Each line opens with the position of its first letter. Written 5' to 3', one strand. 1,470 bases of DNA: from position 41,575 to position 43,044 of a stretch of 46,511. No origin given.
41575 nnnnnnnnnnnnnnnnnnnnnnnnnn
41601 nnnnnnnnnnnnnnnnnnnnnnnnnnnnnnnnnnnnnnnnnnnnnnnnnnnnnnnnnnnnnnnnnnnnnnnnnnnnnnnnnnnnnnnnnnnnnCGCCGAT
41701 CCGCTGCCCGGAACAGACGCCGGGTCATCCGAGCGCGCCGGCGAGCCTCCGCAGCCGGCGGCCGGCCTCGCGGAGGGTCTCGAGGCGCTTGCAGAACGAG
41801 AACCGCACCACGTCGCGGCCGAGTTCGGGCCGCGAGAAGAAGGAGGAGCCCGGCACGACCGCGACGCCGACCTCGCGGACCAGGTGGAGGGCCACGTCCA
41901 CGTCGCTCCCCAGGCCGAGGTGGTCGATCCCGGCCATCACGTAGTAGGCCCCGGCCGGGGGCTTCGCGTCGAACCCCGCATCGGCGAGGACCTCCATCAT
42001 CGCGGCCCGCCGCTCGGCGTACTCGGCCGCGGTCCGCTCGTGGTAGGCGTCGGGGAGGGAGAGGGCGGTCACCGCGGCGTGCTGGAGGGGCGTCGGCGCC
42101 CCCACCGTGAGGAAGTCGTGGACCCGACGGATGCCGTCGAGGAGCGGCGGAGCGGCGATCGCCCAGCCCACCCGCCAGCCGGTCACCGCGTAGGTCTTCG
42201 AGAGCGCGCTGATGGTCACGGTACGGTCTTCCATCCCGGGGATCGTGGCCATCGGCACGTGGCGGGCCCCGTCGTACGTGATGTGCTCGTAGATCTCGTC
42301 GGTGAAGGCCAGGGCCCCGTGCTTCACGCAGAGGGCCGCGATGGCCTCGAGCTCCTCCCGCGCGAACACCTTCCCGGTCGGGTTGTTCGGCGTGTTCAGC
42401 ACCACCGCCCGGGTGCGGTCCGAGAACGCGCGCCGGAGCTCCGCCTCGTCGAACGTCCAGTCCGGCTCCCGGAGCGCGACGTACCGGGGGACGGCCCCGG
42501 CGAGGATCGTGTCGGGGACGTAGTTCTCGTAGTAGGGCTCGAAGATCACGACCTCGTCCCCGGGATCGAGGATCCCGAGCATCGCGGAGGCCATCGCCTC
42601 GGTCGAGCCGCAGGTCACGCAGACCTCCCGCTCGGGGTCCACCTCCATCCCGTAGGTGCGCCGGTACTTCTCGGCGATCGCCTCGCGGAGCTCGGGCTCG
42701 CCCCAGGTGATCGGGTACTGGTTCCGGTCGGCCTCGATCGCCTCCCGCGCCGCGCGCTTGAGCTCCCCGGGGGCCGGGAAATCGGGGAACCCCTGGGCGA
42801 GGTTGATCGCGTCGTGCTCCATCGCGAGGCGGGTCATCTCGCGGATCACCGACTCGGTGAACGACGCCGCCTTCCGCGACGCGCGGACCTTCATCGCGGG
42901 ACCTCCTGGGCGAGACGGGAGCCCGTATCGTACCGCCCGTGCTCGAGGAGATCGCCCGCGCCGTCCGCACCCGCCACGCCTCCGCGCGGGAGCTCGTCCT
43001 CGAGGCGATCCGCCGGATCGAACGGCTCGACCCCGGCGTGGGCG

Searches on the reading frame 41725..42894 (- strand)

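Call 10: search_protein_families(library=pfam, proteins=[window:41725-42894:-], max_evalue=0.01)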
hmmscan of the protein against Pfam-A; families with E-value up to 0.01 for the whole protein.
window:41725-42894:- (389 aa): 6 families
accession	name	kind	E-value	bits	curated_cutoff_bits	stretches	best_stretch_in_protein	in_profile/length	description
PF00155.27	Aminotran_1_2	-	3.6e-68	230.8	19.7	1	28-377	2-357/361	Aminotransferase class I and II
PF01053.26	Cys_Met_Meta_PP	-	1.1e-05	24.7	27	1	89-200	69-174/381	Cys/Met metabolism PLP-dependent enzyme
PF00266.25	Aminotran_5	-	3.5e-05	23.4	21.5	1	84-199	57-175/371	Aminotransferase class-V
PF01041.23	DegT_DnrJ_EryC1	-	0.00076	19.2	19.8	1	92-199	43-145/360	DegT/DnrJ/EryC1/StrS aminotransferase family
PF01212.27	Beta_elim_lyase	-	0.0014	18.5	27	1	151-212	116-172/288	Beta-eliminating lyase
PF04864.19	Alliinase_C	-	0.0075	15.6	22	0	63-246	42-207/363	Allinase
